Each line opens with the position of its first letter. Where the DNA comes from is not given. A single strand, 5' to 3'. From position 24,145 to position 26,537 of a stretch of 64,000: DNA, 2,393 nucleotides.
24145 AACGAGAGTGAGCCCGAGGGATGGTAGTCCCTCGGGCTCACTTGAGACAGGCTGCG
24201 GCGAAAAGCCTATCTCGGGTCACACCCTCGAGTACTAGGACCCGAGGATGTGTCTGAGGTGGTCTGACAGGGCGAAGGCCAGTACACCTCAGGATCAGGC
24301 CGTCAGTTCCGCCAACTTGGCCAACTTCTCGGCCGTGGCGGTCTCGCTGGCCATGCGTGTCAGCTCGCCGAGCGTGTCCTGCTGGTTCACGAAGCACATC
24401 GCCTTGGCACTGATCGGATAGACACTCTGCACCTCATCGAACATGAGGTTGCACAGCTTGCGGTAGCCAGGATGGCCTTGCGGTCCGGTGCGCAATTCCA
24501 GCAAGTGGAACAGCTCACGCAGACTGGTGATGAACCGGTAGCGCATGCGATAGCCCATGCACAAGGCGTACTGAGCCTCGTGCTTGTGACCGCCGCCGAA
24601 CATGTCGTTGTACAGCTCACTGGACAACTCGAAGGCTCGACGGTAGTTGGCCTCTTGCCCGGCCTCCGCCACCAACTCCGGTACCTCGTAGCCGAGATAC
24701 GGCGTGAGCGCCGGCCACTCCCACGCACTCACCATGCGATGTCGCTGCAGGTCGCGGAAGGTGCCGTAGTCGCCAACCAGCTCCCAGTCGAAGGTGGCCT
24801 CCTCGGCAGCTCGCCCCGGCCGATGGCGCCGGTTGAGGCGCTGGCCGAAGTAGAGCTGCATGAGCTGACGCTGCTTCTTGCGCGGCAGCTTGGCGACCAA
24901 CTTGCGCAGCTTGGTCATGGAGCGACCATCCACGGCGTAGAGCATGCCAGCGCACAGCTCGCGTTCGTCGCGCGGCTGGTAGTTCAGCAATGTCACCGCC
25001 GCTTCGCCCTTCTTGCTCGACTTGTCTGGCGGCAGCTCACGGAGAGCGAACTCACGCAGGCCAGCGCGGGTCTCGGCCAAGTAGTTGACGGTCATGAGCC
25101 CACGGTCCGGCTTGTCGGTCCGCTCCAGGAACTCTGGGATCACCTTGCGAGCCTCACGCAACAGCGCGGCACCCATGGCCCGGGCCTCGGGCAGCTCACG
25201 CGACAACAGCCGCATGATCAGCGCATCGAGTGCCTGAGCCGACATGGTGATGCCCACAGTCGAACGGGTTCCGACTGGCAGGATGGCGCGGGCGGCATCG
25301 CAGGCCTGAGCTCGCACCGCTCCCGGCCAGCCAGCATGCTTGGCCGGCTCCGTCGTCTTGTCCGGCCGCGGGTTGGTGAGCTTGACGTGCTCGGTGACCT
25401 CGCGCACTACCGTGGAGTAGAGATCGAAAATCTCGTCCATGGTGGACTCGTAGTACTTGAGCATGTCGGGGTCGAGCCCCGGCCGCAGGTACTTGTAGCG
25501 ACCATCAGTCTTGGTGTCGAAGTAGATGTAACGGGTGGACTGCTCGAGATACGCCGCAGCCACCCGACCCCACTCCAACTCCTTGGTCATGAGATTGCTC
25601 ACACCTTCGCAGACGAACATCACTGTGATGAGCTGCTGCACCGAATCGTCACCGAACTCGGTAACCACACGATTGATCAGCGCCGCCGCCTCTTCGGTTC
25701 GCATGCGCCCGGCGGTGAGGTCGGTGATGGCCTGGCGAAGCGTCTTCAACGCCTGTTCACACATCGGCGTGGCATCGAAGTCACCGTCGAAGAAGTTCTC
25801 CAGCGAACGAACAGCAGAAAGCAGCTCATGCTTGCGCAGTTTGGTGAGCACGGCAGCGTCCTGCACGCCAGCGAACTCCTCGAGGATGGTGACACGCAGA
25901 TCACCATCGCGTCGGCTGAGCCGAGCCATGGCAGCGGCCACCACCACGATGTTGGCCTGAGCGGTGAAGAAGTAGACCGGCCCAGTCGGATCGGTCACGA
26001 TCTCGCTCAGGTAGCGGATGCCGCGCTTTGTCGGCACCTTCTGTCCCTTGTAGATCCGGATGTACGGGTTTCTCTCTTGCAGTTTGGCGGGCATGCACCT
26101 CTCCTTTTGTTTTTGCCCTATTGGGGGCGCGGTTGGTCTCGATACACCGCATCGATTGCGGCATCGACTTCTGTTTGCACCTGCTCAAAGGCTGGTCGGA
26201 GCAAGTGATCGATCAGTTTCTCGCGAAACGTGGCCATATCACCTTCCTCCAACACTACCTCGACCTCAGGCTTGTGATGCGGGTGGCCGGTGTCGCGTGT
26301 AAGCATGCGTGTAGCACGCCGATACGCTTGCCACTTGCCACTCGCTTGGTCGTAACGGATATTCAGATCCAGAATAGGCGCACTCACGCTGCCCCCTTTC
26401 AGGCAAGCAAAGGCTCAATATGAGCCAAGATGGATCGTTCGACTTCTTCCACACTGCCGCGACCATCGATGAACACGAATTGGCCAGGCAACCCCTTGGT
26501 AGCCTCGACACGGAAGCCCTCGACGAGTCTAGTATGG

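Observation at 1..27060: Patchwork of high-GC segments in a ~45-48% GC backbone, consistent with repeated acquisition from a high-GC donor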

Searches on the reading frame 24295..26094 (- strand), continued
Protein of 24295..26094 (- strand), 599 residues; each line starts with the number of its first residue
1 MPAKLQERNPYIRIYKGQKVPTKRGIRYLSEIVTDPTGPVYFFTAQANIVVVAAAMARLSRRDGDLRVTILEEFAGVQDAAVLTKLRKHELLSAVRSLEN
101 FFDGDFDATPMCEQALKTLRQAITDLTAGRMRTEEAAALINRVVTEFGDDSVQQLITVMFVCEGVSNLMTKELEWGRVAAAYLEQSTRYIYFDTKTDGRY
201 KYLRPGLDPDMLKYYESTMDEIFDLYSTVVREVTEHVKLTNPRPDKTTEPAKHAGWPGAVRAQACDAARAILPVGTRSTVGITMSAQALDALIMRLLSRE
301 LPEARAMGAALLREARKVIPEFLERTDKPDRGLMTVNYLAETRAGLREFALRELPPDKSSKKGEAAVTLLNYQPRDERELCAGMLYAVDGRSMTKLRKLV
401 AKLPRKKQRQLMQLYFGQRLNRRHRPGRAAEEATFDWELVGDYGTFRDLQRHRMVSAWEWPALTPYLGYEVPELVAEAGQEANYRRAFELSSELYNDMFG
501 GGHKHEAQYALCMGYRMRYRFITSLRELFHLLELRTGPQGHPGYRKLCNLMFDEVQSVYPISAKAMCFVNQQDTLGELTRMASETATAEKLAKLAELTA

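Call 54: search_dna_similar(query=window:24295-26094:-, collection=phages, mode=protein, max_rows=10)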
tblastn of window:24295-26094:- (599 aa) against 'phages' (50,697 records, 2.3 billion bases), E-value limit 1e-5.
Records with a match: 2; places in all: 2; records where one place covers at least 80% of the query: 0.
Best place of each record, by identity: <60% 2.
By first word of the organism name: Tunturiibacter 1; Vibrio 1.
By host as written in the record: Tunturiibacter psychrotolerans X4BP1 1; Vibrio coralliilyticus LMG20984 (YB1) 1.
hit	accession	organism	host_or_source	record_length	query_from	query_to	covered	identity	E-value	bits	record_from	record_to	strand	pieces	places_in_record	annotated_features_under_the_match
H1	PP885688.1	Tunturiibacter phage Tunturi_5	Tunturiibacter psychrotolerans X4BP1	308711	131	566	73%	25.9%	1e-19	100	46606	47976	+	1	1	thymidylate synthase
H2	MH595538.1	Vibrio phage BONAISHI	Vibrio coralliilyticus LMG20984 (YB1)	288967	130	555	71%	22.8%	1e-7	61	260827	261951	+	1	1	thymidilate synthase-like protein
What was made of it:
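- The best phage ThyX matches are 23-26% identical (call 54).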

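Call 61: search_solved_structures(query=A1, max_evalue=0.01)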
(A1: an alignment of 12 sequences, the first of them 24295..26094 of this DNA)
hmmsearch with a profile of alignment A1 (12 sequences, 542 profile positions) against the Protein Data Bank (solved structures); distinct sequences matched with E-value up to 0.01: 0.

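Call 62: search_protein_families(library=padloc, proteins=[L003:6604-7110:+], max_evalue=0.001)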
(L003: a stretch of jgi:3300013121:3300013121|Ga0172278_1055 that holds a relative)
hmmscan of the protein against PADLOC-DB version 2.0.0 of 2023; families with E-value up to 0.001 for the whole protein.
L003:6604-7110:+ (168 aa): 1 family
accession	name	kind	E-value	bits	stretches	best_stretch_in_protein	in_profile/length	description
PDLC04899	PDC-S07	-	7.3e-09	33.4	1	35-64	32-61/135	-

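Call 63: search_protein_families(library=pfam, proteins=[L003:6604-7110:+], max_evalue=0.001)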
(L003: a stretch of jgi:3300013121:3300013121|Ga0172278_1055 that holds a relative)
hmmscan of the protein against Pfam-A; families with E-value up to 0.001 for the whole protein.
L003:6604-7110:+ (168 aa): 1 family
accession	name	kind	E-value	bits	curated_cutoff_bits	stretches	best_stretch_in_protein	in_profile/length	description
PF00293.34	NUDIX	-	8e-12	45.8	21.1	1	14-138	7-118/134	NUDIX domain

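Call 68: predict_structure(alignment_id=A1)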
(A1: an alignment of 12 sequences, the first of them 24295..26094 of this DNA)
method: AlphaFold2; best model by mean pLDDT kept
length: 599 residues; sequences in the alignment: 12
mean_pLDDT: 71.8   pTM: 0.67
mean pLDDT of the five models: 71.8, 68.4, 64.0, 62.3, 58.6
residues with pLDDT >= 90: 89; 70-90: 254; 50-70: 177; < 50: 79
segments of 3 or more residues with pLDDT < 50: 1-6, 34-42, 44-46, 77-86, 179-188, 420-431, 536-538, 570-585
pLDDT, mean of each block of 10 residues (from residue 1): 48 74 71 46 50 59 61 53 48 69 62 68 54 53 53 65 83 63 46 72 90 95 92 90 86 76 82 85 75 86 90 80 62 70 88 78 76 68 85 88 88 71 40 75 77 69 89 92 97 96 92 91 76 57 75 81 61 39 48 53
secondary structure, 60 per line:
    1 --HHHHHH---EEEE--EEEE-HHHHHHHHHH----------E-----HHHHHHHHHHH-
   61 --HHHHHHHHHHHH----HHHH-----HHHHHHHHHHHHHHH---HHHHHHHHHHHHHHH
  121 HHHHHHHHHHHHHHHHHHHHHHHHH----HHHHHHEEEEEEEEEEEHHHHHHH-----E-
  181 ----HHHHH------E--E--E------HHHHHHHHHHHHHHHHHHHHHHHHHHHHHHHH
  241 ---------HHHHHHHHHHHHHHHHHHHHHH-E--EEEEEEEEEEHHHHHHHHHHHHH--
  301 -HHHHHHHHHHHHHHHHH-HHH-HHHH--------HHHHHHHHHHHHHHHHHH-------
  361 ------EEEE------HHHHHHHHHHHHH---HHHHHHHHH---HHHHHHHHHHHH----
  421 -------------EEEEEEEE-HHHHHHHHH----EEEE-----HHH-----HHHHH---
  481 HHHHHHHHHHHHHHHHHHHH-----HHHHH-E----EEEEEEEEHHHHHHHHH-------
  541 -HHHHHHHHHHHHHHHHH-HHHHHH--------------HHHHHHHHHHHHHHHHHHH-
elements in order: H3-8 E12-15 E18-21 H23-32 H49-59 H63-74 H79-82 H88-102 H106-145 H150-155 E156-166 H167-173 H185-189 H209-240 H250-271 E276-285 H286-298 H302-318 H324-327 H336-353 E367-370 H377-389 H393-401 H405-416 E434-441 H443-451 E456-459 H473-477 H481-500 H506-510 E517-524 H525-533 H542-558 H560-565 H580-598

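Call 71: fold_search(model_id=the predicted structure, library=pdb)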
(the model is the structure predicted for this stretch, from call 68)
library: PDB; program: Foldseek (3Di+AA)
matches with E <= 10: 223; with E <= 0.001: 9
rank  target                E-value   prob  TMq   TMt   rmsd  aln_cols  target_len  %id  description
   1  4fzb_O                3.1e-04  1.00  0.20  0.55  14.0       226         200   17  Structure of thymidylate synthase ThyX complexed to a new inhibitor (released 2013-05-22)
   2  4fzb_A                3.2e-04  1.00  0.21  0.61  13.8       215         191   18  Structure of thymidylate synthase ThyX complexed to a new inhibitor (released 2013-05-22)
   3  4fzb_H                3.9e-04  1.00  0.21  0.65  13.3       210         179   18  Structure of thymidylate synthase ThyX complexed to a new inhibitor (released 2013-05-22)
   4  2cfa_A                4.4e-04  1.00  0.20  0.61  14.3       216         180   18  Structure of viral flavin-dependant thymidylate synthase ThyX (released 2006-05-16)
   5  4fzb_J                5.1e-04  1.00  0.20  0.64  13.8       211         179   19  Structure of thymidylate synthase ThyX complexed to a new inhibitor (released 2013-05-22)
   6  4fzb_E                6.1e-04  1.00  0.21  0.55  14.0       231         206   17  Structure of thymidylate synthase ThyX complexed to a new inhibitor (released 2013-05-22)
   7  4fzb_D                9.6e-04  1.00  0.21  0.58  13.7       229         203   19  Structure of thymidylate synthase ThyX complexed to a new inhibitor (released 2013-05-22)
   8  4fzb_K                9.6e-04  1.00  0.21  0.57  13.5       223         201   16  Structure of thymidylate synthase ThyX complexed to a new inhibitor (released 2013-05-22)
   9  4p5b_C                9.6e-04  1.00  0.19  0.46  15.4       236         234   15  Crystal structure of a UMP/dUMP methylase PolB from Streptomyces cacaoi bound with 5-Br dUMP (released 2015-12-09)
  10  6j61_B                1.1e-03  1.00  0.20  0.47  14.6       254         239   16  Crystal Structure of Thymidylate Synthase, Thy1, from Thermus thermophilus having an Extra C Terminal Domain (released 2019-06-26)
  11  3gwc_D                1.2e-03  1.00  0.25  0.60   3.7       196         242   22  Crystal structure of Mycobacterium tuberculosis thymidylate synthase X bound to FdUMP and FAD (released 2009-04-28)
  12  1kq4_C                1.2e-03  1.00  0.21  0.53  14.4       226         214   16  CRYSTAL STRUCTURE OF A THY1-COMPLEMENTING PROTEIN (TM0449) FROM THERMOTOGA MARITIMA AT 2.25 A RESOLUTION (released 2002-02-27)
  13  3fnn                  1.3e-03  1.00  0.21  0.52  13.6       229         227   15  Biochemical and structural analysis of an atypical ThyX: Corynebacterium glutamicum NCHU 87078 depends on ThyA for thymi (released 2009-12-29)
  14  4fzb_F                1.4e-03  1.00  0.20  0.53  14.1       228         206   18  Structure of thymidylate synthase ThyX complexed to a new inhibitor (released 2013-05-22)
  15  4fzb_N                1.4e-03  1.00  0.21  0.66  13.3       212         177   20  Structure of thymidylate synthase ThyX complexed to a new inhibitor (released 2013-05-22)
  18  4fzb_B                1.5e-03  1.00  0.20  0.60  13.4       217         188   18  Structure of thymidylate synthase ThyX complexed to a new inhibitor (released 2013-05-22)
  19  4fzb_P                1.5e-03  1.00  0.20  0.57  13.3       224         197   19  Structure of thymidylate synthase ThyX complexed to a new inhibitor (released 2013-05-22)
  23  4fzb_I                1.7e-03  1.00  0.20  0.57  13.5       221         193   19  Structure of thymidylate synthase ThyX complexed to a new inhibitor (released 2013-05-22)
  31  4fzb_M                2.3e-03  1.00  0.21  0.58  13.8       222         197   19  Structure of thymidylate synthase ThyX complexed to a new inhibitor (released 2013-05-22)
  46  2cfa_B                2.9e-03  1.00  0.18  0.55  14.1       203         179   18  Structure of viral flavin-dependant thymidylate synthase ThyX (released 2006-05-16)
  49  4fzb_C                3.2e-03  1.00  0.21  0.55  14.0       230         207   19  Structure of thymidylate synthase ThyX complexed to a new inhibitor (released 2013-05-22)
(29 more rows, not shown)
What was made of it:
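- On ThyX (flavin-dependent thymidylate synthase): Foldseek hits to ThyX structures 4fzb, 2cfa and 3gwc, with target TM-scores 0.55-0.66 (call 71).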

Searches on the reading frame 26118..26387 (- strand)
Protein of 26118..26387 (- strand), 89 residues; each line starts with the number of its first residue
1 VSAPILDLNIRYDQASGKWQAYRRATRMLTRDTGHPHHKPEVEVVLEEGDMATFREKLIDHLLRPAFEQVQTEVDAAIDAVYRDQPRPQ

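Call 6: search_protein_families(library=pfam, proteins=[window:26118-26387:-], max_evalue=0.01)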
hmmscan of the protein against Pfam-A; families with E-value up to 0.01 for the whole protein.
window:26118-26387:- (89 aa): 0 families

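Call 62: search_protein_families(library=padloc, proteins=[window:26118-26387:-, L003:6604-7110:+], max_evalue=0.001)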
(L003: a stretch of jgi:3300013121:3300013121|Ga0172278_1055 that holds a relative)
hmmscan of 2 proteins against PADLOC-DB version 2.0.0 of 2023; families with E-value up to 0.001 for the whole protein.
window:26118-26387:- (89 aa): 0 families

L003:6604-7110:+ (168 aa): 1 family
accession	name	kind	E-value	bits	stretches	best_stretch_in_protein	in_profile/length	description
PDLC04899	PDC-S07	-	7.3e-09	33.4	1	35-64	32-61/135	-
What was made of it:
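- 26118..26387 (-): orf89, a small protein of unknown function between tmk and thyX. Part of island 4. No family match (calls 6, 62).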

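Call 63: search_protein_families(library=pfam, proteins=[L003:6604-7110:+], max_evalue=0.001)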
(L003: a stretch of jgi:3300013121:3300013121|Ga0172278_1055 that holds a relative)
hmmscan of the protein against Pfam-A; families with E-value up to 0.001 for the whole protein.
L003:6604-7110:+ (168 aa): 1 family
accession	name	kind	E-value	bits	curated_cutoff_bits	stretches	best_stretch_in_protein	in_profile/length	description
PF00293.34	NUDIX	-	8e-12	45.8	21.1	1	14-138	7-118/134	NUDIX domain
